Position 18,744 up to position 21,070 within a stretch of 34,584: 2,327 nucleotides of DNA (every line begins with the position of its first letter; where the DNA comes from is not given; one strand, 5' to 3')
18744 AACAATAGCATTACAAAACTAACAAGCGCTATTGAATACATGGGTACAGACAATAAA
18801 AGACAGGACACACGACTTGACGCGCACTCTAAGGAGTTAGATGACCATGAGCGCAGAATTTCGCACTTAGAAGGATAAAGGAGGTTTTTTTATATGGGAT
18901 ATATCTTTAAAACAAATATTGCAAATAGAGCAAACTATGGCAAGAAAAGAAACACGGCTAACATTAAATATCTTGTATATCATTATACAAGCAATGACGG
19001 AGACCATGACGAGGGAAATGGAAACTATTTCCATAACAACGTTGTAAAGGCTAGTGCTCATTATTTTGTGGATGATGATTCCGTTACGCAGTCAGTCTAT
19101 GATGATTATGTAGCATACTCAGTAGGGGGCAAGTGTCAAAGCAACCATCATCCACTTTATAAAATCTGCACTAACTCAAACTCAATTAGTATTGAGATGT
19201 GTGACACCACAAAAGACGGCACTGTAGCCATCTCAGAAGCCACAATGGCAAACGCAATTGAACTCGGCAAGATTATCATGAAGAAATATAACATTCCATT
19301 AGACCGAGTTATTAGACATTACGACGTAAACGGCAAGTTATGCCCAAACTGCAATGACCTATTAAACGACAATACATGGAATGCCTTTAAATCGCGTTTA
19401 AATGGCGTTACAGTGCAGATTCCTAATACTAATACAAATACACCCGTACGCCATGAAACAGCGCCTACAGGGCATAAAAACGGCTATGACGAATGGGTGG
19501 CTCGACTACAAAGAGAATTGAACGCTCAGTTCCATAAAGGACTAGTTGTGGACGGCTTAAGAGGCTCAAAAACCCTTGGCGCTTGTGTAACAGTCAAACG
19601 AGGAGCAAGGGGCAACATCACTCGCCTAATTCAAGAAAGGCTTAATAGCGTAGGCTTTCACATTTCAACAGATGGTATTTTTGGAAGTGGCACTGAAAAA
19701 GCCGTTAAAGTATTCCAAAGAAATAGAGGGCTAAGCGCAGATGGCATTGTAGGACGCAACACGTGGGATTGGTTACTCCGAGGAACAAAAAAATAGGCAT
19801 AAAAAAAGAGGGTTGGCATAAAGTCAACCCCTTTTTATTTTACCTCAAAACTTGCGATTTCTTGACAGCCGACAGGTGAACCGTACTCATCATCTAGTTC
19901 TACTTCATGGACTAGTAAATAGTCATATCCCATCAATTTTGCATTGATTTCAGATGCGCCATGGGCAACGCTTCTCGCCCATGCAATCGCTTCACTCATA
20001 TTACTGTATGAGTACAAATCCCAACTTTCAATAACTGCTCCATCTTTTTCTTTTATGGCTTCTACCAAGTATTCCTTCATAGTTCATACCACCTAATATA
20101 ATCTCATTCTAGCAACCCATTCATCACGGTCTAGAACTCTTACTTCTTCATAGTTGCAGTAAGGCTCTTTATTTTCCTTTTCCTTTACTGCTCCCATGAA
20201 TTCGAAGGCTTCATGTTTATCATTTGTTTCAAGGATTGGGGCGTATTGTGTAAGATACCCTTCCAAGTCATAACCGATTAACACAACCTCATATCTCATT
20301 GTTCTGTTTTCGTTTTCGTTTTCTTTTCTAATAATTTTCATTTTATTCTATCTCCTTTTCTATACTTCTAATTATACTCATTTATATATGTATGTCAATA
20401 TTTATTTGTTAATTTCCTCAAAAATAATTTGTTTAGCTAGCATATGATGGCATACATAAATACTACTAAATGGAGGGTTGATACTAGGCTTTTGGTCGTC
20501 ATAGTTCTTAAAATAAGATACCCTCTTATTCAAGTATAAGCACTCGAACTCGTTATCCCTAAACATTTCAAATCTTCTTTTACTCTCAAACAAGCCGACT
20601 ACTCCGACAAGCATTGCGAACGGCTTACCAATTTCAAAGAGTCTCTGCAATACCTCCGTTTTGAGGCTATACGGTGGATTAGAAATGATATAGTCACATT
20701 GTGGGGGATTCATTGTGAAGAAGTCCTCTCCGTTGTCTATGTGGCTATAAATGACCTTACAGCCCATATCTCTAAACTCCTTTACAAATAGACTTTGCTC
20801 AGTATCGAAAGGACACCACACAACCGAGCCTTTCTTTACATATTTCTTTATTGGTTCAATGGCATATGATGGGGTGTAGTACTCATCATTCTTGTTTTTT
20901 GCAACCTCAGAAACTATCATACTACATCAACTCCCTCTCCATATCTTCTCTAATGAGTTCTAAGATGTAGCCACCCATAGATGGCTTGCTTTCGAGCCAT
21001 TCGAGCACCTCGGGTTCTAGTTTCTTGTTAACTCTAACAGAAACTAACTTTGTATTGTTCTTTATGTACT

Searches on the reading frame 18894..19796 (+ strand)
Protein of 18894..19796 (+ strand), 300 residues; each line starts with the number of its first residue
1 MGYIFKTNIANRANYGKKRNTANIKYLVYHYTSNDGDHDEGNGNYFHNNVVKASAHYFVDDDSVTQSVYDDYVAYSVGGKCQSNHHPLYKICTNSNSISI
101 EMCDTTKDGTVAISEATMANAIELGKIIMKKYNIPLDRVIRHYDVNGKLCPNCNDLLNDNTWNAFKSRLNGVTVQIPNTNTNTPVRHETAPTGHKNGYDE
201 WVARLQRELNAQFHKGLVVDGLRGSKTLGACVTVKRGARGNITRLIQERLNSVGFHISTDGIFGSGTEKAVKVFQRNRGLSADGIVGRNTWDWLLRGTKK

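Call 59: search_dna_similar(query=window:18894-19796:+, collection=phages, mode=protein, max_rows=15)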
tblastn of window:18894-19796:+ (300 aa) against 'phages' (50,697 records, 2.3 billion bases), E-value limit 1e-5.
Records with a match: 444; places in all: 447; records where one place covers at least 80% of the query: 10.
Best place of each record, by identity: <60% 444.
By first word of the organism name: Salmonella 163; Bacillus 75; Escherichia 27; Bacteriophage 22; Dickeya 19; Microbacterium 18; Pseudomonas 18; Vibrio 15; Acinetobacter 8; Clostridium 7; and 31 more.
By host as written in the record: - 61; Salmonella enterica 26; Bacillus subtilis 21; Salmonella enterica subsp. enterica serovar Enteritidis PT1 21; Salmonella enterica subsp. enterica serovar Typhimurium 14; Bacillus subtilis BEST7003 13; Dickeya solani 11; Escherichia coli O157:H7 11; and 144 more.
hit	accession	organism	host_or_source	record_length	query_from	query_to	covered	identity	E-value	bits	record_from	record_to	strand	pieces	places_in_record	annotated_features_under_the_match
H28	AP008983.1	Clostridium phage c-st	Clostridium botulinum type C strain ...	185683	2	295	98%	30.8%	4e-21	99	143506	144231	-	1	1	putative N-acetylmuramoyl-L-alanine amidase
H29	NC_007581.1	Clostridium phage c-st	Clostridium botulinum type C strain ...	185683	2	295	98%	30.8%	4e-21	99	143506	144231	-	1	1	amidase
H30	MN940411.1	Phage f2b1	Staphylococcus aureus ZH 2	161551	26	295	90%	30.1%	1e-22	103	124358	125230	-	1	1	endolysin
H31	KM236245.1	Bacillus phage Mater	Bacillus megaterium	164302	26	295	90%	30.1%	1e-20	98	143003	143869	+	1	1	endolysin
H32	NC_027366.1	Bacillus phage Mater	Bacillus megaterium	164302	26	295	90%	30.1%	1e-20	98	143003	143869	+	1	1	endolysin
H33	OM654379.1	Bacillus phage vB_BauS_KLEB27-1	Bacillus australimaris strain KR4M-27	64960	8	300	98%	27.5%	2e-9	64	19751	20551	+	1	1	endolysin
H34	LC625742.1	Bacteriophage sp.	Enterococcus gallinarum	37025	24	286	88%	27.8%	4e-12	72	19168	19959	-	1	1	N-acetylmuramoyl-L-alanine amidase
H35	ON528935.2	Bacillus phage vB_BteM-A9Y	Bacillus tequilensis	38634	23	290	89%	27.2%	2e-6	55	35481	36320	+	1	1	lysin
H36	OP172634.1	Agathobaculum phage AB434P3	Agathobaculum butyriciproducens DA434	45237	10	169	53%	44.7%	5e-33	134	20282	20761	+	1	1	hypothetical protein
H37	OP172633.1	Agathobaculum phage AB434P2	Agathobaculum butyriciproducens DA434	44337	10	169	53%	44.7%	5e-33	134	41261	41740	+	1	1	hypothetical protein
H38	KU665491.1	Bacillus phage Mgbh1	Bacillus sp. MGK1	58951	19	295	92%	25.3%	4e-9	63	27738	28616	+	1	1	N-acetylmuramoyl-L-alanine amidase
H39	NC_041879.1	Bacillus phage Mgbh1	Bacillus sp. MGK1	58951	19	295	92%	25.3%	4e-9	63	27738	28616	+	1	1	amidase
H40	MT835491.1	Bacteriophage sp.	human fecal samples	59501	19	172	51%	39.9%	2e-16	86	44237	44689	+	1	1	record has no annotation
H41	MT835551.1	Bacteriophage sp.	human fecal samples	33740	16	172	52%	39.0%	7e-14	78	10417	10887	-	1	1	record has no annotation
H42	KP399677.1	Listeria phage vB_LmoS_188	Listeria monocytogenes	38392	27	247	74%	26.5%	5e-6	54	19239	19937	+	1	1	N-acetylmuramoyl-L-alanine amidase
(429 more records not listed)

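Call 86: find_homologous_proteins(query=window:18894-19796:+, max_evalue=1e-20)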
Query window:18894-19796:+ (300 aa): 5883 proteins with E <= 1e-20 among 6692 candidates; the best 120 are listed.
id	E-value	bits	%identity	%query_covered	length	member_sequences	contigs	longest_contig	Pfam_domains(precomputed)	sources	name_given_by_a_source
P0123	1.1e-203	693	100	100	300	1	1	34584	PF09374.16,PF01510.31,PF01471.24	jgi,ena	jgi:N-acetylmuramoyl-L-alanine amidase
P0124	6.1e-191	651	94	100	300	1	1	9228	PF09374.16,PF01510.31,PF01471.24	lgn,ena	-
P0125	9.8e-191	651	93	100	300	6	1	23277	PF09374.16,PF01510.31,PF01471.24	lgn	-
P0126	6.0e-190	648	93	100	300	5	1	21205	PF09374.16,PF01510.31,PF01471.24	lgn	-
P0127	3.8e-189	646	92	100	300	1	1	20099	PF09374.16,PF01510.31,PF01471.24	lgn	-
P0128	4.4e-189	645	93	100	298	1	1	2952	PF09374.16,PF01510.31,PF01471.24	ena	-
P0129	5.2e-182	622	90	100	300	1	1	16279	PF09374.16,PF01510.31,PF01471.24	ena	-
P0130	1.9e-178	610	87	100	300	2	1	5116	PF09374.16,PF01510.31,PF01471.24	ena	-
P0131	3.5e-177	606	85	100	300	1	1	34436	PF09374.16,PF01510.31,PF01471.24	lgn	-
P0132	3.7e-177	606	87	100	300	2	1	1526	PF01510.31,PF01471.24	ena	-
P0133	1.3e-176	604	87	100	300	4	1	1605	PF09374.16,PF01510.31,PF01471.24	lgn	-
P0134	1.7e-176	604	86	100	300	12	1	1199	PF09374.16,PF01510.31,PF01471.24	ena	-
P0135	3.1e-176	603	86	100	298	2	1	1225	PF09374.16,PF01510.31,PF01471.24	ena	-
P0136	3.1e-176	603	87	100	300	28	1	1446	PF09374.16,PF01510.31,PF01471.24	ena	-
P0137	3.5e-176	603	86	100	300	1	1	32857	PF09374.16,PF01510.31,PF01471.24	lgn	-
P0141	9.9e-175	598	87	100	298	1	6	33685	PF09374.16,PF01510.31,PF01471.24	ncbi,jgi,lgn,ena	jgi:N-acetylmuramoyl-L-alanine amidase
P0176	4.7e-151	521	76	100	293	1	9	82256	PF09374.16,PF01510.31,PF01471.24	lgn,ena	-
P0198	1.9e-147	509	75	100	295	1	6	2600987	PF09374.16,PF01510.31,PF01471.24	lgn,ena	-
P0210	4.2e-146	504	74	100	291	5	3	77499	PF09374.16,PF01510.31,PF01471.24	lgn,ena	-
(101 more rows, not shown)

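Call 87: list_cluster_members(proteins=[P0141, P0198, P0176, P0210])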
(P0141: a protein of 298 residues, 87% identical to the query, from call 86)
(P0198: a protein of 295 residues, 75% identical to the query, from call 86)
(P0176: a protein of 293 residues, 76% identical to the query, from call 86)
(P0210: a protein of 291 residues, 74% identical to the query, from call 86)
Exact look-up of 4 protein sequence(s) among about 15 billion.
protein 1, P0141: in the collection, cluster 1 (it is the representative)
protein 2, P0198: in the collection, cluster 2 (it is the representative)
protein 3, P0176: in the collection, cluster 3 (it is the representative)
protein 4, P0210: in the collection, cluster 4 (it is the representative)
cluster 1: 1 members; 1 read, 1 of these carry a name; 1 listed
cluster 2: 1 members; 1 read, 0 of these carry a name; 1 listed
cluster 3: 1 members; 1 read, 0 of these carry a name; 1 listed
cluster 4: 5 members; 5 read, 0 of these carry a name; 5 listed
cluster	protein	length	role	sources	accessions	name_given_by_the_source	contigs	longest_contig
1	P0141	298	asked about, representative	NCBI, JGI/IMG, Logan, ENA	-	N-acetylmuramoyl-L-alanine amidase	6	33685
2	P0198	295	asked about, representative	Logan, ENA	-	-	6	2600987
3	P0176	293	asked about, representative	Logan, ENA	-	-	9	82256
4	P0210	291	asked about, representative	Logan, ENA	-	-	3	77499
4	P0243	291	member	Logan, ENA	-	-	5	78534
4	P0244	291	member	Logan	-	-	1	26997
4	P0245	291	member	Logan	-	-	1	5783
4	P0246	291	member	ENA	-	-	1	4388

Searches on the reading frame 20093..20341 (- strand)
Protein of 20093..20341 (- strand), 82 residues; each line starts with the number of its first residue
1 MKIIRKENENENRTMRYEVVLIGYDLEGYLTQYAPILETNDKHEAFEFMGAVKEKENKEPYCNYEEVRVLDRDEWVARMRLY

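Call 7: search_protein_families(library=pfam, proteins=[window:20093-20341:-], max_evalue=0.01)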
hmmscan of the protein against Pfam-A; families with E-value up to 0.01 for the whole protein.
window:20093-20341:- (82 aa): 0 families

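Call 81: search_protein_families(library=phrogs, proteins=[window:20093-20341:-], max_evalue=0.001)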
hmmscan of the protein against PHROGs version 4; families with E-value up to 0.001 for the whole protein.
window:20093-20341:- (82 aa): 0 families

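Call 96: search_protein_families(library=ncbifam, proteins=[window:20093-20341:-], max_evalue=0.01)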
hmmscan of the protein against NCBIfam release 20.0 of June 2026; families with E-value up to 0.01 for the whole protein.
window:20093-20341:- (82 aa): 0 families

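Call 97: search_protein_families(library=padloc, proteins=[window:20093-20341:-], max_evalue=0.01)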
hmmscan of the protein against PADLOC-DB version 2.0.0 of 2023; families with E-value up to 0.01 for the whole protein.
window:20093-20341:- (82 aa): 0 families

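Call 104: find_homologous_proteins(query=window:20093-20341:-, max_evalue=0.001)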
Query window:20093-20341:- (82 aa): 8 proteins with E <= 0.001 among 8 candidates.
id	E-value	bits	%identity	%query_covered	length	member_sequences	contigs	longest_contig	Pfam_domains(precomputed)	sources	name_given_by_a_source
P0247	1.7e-44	167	96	100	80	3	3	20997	-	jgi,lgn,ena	jgi:hypothetical protein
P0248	2.9e-43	163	94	100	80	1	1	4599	-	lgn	-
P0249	1.5e-38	148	92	88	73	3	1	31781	-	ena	-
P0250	4.4e-24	102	69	83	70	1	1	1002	-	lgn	-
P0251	1.7e-23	100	71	83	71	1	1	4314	-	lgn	-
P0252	2.1e-21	93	92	60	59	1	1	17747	-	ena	-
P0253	1.7e-17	81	62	83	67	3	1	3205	-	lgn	-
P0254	1.8e-17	81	59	83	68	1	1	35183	-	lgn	-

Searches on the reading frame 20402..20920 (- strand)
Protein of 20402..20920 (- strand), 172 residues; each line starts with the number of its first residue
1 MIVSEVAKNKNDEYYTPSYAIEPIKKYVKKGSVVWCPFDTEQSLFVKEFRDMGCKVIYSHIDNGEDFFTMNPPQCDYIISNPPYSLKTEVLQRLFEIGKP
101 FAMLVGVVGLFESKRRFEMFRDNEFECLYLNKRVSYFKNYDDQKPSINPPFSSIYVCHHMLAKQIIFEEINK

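Call 7: search_protein_families(library=pfam, proteins=[window:20402-20920:-], max_evalue=0.01)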
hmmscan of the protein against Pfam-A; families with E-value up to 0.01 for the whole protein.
window:20402-20920:- (172 aa): 1 family
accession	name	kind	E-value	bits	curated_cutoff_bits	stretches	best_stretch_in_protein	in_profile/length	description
PF13651.11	EcoRI_methylase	-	4.2e-08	33.3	26.4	1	74-144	138-208/345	Adenine-specific methyltransferase EcoRI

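Call 97: search_protein_families(library=padloc, proteins=[window:20402-20920:-], max_evalue=0.01)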
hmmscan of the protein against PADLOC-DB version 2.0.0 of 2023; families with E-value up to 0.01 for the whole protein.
window:20402-20920:- (172 aa): 1 family
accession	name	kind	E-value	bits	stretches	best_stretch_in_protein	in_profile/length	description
PDLC03297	MTase_II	-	3.8e-07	27.8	1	74-142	129-196/332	Type II methyltransferase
